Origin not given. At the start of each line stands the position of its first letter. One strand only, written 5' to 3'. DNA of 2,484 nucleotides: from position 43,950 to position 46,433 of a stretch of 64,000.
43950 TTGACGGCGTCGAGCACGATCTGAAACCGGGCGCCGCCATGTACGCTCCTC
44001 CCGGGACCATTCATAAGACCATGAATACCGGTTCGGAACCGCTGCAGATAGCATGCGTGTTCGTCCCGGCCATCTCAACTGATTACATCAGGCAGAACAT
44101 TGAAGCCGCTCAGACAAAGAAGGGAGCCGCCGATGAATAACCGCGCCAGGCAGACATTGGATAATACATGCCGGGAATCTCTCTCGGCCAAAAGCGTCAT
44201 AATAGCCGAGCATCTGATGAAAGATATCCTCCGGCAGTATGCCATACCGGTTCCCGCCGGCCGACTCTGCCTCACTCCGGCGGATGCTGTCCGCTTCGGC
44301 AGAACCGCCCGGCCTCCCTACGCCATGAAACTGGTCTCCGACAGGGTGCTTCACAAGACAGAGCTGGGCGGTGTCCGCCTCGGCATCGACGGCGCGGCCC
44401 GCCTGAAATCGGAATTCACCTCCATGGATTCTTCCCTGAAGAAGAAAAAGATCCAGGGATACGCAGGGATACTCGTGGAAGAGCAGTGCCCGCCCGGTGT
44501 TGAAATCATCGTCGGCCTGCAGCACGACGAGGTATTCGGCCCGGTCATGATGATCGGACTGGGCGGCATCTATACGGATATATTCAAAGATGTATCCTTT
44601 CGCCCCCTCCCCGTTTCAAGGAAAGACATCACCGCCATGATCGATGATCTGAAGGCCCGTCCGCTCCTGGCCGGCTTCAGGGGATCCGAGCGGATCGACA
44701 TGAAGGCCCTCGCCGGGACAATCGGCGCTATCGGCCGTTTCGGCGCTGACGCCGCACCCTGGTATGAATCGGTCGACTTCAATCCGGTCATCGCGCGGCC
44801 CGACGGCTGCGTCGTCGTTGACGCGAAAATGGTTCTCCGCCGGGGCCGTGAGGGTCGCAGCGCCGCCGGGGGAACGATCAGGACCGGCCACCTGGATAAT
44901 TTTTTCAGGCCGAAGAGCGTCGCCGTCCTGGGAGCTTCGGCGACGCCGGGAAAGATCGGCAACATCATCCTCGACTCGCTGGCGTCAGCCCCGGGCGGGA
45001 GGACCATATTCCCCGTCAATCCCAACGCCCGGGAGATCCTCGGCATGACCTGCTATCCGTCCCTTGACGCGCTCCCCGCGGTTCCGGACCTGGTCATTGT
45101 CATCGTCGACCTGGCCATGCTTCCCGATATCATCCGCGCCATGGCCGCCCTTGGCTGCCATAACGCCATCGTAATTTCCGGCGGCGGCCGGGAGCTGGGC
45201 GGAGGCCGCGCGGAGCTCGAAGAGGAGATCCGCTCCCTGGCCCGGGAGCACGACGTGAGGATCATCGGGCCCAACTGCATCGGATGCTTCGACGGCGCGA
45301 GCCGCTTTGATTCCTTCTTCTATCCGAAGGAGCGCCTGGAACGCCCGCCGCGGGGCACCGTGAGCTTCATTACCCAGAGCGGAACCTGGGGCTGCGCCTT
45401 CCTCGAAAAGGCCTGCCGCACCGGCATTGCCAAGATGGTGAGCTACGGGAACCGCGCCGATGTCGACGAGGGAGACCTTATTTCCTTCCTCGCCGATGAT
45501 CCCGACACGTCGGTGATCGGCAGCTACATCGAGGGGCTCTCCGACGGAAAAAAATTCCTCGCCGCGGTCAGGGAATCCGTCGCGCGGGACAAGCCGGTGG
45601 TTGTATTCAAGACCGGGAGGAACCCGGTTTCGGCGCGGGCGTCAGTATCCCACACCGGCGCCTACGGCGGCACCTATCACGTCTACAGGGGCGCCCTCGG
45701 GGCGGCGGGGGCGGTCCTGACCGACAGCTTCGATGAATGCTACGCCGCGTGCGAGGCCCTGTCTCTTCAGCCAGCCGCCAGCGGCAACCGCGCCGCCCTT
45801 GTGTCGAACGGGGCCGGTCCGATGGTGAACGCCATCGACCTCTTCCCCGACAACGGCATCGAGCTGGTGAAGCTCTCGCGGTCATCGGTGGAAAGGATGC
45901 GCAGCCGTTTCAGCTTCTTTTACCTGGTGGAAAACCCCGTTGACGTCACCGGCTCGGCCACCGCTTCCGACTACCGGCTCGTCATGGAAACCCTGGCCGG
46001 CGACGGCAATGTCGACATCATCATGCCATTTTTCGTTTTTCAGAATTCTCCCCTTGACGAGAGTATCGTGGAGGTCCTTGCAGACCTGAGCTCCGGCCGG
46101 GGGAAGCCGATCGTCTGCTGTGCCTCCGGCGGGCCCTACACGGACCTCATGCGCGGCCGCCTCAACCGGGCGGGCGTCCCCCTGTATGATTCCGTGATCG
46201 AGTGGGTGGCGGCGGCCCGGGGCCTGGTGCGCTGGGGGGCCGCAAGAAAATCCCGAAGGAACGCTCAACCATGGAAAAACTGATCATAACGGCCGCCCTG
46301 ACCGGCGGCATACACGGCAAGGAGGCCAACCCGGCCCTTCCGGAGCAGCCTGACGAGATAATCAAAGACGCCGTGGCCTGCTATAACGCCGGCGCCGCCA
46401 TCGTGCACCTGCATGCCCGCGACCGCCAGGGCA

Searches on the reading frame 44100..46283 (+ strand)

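Call 76: search_protein_families(library=pfam, proteins=[window:44100-46283:+], max_evalue=0.00001)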
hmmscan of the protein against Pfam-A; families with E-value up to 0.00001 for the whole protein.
window:44100-46283:+ (727 aa): 3 families
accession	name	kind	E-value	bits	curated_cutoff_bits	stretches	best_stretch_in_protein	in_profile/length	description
PF13549.11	ATP-grasp_5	-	2.2e-55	187.9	27.6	1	28-246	3-221/221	ATP-grasp domain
PF13607.11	Succ_CoA_lig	-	6.6e-41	139.7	27.4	1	418-554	1-138/138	Succinyl-CoA ligase like flavodoxin domain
PF13380.12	CoA_binding_2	-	5.3e-25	88.6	22.8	1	272-396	1-113/116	CoA binding domain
